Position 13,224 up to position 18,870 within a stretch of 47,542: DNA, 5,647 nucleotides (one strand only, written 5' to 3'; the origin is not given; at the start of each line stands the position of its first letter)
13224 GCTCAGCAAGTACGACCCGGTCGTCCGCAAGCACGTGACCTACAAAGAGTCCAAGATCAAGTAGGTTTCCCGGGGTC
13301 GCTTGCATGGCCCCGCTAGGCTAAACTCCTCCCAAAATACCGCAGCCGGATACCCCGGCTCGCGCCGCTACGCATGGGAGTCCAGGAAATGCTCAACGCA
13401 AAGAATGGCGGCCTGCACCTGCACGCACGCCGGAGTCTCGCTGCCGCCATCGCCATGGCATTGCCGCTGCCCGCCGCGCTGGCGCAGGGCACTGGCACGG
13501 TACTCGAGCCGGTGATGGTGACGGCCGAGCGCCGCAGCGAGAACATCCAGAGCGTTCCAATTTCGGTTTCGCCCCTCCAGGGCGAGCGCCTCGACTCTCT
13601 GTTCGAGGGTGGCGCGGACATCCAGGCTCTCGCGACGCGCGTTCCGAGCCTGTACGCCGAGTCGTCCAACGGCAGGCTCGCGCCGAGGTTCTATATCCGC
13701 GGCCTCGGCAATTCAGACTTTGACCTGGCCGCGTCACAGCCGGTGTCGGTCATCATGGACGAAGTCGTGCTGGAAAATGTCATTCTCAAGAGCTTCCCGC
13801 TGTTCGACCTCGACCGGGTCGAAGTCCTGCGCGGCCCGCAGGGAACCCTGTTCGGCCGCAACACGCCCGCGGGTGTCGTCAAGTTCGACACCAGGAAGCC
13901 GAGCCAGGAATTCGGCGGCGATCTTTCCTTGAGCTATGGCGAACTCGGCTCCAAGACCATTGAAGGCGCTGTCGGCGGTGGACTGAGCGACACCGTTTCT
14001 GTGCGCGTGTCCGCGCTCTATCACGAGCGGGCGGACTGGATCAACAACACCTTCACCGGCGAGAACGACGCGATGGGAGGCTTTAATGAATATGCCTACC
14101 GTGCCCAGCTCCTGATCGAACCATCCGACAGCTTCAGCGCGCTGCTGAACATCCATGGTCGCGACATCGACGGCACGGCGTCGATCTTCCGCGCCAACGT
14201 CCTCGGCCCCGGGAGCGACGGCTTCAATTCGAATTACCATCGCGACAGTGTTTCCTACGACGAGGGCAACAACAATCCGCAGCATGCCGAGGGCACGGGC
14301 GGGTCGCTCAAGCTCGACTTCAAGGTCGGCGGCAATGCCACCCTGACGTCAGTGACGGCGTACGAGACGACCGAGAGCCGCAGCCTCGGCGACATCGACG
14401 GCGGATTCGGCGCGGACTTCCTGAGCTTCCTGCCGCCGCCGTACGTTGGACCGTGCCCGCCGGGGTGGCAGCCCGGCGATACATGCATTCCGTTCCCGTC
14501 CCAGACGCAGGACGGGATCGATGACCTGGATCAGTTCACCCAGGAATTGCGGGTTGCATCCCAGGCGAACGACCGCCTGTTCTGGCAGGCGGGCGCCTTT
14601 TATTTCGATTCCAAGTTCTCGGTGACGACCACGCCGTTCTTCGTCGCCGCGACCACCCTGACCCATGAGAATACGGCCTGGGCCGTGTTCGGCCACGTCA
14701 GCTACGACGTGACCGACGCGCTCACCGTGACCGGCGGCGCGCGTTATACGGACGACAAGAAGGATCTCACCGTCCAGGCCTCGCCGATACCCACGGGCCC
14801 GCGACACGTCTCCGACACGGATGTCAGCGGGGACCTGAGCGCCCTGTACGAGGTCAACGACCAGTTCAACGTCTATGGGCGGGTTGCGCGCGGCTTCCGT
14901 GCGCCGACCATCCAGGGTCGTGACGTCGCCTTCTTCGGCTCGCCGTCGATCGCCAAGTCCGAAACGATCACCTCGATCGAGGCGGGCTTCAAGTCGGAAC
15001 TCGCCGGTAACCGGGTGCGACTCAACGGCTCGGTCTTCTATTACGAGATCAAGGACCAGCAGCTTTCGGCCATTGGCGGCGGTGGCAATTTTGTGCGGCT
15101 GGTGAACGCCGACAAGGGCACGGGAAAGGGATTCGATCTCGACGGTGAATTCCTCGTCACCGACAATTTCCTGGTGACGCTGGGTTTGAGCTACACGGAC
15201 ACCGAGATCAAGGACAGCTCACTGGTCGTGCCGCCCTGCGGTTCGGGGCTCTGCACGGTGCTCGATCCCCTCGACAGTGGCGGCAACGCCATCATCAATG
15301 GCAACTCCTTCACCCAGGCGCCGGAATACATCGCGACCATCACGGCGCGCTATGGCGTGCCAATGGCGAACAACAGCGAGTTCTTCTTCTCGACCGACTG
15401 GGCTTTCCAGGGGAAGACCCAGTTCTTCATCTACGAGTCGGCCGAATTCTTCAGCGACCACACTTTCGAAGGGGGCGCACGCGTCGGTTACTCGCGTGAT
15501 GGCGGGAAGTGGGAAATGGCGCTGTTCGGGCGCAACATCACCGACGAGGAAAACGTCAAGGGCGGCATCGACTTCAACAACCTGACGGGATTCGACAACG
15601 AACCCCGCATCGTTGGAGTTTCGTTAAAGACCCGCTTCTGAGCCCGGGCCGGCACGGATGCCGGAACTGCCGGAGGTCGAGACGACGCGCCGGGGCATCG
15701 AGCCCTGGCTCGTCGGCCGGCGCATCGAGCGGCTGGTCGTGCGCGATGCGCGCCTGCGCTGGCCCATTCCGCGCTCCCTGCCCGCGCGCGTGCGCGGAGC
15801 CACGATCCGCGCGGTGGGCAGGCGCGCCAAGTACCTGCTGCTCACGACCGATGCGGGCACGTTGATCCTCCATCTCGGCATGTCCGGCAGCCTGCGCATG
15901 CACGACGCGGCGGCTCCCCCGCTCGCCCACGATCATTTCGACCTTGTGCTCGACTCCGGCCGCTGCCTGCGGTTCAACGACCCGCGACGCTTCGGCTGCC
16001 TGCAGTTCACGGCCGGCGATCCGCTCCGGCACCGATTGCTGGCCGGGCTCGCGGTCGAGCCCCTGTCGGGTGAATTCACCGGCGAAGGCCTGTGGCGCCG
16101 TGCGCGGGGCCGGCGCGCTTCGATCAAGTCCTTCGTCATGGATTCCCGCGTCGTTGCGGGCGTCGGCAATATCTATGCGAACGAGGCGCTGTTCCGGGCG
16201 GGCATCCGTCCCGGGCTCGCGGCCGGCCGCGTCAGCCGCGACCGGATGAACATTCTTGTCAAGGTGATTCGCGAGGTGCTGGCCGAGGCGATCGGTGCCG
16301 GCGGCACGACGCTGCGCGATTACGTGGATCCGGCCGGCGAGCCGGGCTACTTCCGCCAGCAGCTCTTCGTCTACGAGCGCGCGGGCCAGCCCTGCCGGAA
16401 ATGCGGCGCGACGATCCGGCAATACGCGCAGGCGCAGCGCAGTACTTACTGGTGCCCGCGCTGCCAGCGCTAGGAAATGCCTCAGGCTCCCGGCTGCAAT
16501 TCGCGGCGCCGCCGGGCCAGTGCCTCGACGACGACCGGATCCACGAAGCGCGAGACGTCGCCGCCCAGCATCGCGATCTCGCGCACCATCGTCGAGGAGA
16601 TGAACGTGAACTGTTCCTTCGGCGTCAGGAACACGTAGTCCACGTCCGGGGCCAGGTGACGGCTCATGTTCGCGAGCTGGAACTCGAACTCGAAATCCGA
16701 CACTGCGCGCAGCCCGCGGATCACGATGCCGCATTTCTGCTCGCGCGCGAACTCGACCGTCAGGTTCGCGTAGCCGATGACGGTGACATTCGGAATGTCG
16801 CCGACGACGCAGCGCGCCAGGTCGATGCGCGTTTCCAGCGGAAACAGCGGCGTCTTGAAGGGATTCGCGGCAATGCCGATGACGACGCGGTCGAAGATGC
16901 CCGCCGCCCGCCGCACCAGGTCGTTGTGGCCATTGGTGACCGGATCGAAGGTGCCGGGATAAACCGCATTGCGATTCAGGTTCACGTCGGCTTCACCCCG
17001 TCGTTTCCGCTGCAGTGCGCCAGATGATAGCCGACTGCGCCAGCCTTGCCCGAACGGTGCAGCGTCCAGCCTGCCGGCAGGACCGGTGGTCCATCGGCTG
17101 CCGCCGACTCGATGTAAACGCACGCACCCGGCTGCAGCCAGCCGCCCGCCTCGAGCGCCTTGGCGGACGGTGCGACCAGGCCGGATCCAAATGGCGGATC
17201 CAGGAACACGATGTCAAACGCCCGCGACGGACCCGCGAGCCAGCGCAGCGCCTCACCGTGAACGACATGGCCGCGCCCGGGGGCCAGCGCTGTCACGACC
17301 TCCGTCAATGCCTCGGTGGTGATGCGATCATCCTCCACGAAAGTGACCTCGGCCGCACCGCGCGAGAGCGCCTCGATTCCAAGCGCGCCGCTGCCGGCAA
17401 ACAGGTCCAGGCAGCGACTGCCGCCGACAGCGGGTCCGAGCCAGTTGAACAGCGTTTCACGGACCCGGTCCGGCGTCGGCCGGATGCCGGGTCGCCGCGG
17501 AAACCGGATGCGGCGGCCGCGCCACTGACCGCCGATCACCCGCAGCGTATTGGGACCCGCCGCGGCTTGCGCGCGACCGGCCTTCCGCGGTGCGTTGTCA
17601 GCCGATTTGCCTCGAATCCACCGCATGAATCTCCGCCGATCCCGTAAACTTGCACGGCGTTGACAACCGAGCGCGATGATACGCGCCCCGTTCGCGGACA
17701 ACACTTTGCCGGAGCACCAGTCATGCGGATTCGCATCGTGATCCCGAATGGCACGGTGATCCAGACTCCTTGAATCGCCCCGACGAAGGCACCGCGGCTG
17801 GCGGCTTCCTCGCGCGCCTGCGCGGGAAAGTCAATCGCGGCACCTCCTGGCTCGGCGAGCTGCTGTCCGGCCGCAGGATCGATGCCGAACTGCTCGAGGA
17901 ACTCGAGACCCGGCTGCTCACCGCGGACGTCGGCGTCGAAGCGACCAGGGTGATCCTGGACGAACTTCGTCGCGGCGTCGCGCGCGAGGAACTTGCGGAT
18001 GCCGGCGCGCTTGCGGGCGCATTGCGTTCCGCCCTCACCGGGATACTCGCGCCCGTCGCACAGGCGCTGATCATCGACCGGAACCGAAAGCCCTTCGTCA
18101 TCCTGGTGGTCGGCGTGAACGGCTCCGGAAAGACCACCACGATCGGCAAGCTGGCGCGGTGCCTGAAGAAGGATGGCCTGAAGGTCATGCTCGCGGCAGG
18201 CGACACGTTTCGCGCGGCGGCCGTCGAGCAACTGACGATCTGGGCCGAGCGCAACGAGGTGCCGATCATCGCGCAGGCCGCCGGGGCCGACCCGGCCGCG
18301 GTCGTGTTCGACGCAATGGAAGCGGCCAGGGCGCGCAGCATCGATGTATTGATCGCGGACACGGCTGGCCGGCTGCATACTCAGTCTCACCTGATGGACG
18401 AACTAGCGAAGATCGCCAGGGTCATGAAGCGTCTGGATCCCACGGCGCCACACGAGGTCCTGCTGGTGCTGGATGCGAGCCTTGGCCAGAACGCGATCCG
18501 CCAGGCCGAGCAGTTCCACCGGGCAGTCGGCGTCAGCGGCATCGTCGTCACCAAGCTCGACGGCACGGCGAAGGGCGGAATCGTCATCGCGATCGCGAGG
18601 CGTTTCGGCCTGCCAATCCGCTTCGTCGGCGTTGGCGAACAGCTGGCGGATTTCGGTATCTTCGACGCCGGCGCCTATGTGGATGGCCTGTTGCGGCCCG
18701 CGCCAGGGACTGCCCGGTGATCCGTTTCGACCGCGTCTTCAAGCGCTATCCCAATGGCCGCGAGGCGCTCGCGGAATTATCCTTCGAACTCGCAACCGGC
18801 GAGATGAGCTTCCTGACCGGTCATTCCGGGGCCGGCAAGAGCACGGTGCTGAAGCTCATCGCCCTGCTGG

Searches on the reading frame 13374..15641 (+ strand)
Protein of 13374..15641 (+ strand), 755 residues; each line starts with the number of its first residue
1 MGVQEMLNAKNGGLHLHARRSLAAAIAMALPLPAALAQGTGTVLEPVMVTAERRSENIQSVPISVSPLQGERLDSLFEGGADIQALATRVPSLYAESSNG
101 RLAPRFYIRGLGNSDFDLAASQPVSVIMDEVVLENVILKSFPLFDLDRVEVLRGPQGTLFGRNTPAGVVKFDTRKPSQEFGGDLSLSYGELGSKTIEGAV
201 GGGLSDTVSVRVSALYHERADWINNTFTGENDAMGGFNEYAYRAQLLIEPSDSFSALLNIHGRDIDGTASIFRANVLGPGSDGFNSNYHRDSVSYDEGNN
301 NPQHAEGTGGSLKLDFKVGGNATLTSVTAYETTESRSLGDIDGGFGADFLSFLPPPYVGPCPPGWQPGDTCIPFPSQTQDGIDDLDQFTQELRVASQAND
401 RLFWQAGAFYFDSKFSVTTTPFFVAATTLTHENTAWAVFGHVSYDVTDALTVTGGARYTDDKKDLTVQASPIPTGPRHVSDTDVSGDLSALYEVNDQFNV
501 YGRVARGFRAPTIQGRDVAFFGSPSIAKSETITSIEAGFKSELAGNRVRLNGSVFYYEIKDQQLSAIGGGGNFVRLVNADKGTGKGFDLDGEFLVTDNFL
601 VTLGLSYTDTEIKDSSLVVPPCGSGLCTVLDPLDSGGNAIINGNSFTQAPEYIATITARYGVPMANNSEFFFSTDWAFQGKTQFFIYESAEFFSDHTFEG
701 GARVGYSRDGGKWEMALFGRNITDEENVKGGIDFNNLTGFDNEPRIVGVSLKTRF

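Call 79: search_protein_families(library=pfam, proteins=[window:13374-15641:+], max_evalue=0.00001)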
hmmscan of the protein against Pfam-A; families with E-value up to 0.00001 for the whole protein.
window:13374-15641:+ (755 aa): 3 families
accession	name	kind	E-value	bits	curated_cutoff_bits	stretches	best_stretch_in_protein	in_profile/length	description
PF00593.30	TonB_dep_Rec_b-barrel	-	9e-31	108.6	27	1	282-684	35-400/436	TonB dependent receptor-like, beta-barrel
PF07715.20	Plug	-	6e-15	56.1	23.9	1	58-168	2-107/107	TonB-dependent Receptor Plug Domain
PF13505.12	OMP_b-brl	-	7.1e-06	26.7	28.7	0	414-561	32-157/175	Outer membrane protein beta-barrel domain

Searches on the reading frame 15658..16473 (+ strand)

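Call 79: search_protein_families(library=pfam, proteins=[window:15658-16473:+], max_evalue=0.00001)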
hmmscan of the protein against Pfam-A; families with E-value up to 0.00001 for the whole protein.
window:15658-16473:+ (271 aa): 3 families
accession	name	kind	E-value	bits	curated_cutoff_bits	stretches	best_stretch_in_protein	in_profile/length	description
PF01149.29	Fapy_DNA_glyco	-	4.1e-39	134.3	25.5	1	1-114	1-116/117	Formamidopyrimidine-DNA glycosylase N-terminal domain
PF06831.19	H2TH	-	4e-24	84.9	34.7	1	131-221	1-91/93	Formamidopyrimidine-DNA glycosylase H2TH domain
PF06827.20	zf-FPG_IleRS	-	4.7e-10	39.5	21.3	1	243-270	1-28/30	Zinc finger found in FPG and IleRS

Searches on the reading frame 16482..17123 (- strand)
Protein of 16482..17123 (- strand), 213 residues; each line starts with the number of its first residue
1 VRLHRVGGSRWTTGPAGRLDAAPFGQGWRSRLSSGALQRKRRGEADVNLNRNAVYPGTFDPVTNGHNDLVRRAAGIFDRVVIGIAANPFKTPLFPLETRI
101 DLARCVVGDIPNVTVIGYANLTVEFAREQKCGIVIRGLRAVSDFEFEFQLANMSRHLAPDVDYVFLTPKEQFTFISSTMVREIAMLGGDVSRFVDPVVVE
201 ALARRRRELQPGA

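Call 79: search_protein_families(library=pfam, proteins=[window:16482-17123:-], max_evalue=0.00001)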
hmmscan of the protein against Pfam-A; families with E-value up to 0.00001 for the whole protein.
window:16482-17123:- (213 aa): 1 family
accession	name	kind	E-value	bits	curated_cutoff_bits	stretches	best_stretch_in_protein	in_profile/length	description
PF01467.32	CTP_transf_like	-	3.7e-24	85.9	21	1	54-182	1-132/133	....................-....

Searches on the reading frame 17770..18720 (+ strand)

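Call 79: search_protein_families(library=pfam, proteins=[window:17770-18720:+], max_evalue=0.00001)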
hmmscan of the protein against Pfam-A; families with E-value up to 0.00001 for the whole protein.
window:17770-18720:+ (316 aa): 2 families
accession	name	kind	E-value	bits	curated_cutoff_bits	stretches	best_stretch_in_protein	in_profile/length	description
PF00448.28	SRP54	-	3.7e-76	255.6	22.7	1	108-308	1-195/196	SRP54-type protein, GTPase domain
PF02881.24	SRP54_N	-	6.6e-11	42.7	22.4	1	28-89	5-75/75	SRP54-type protein, helical bundle domain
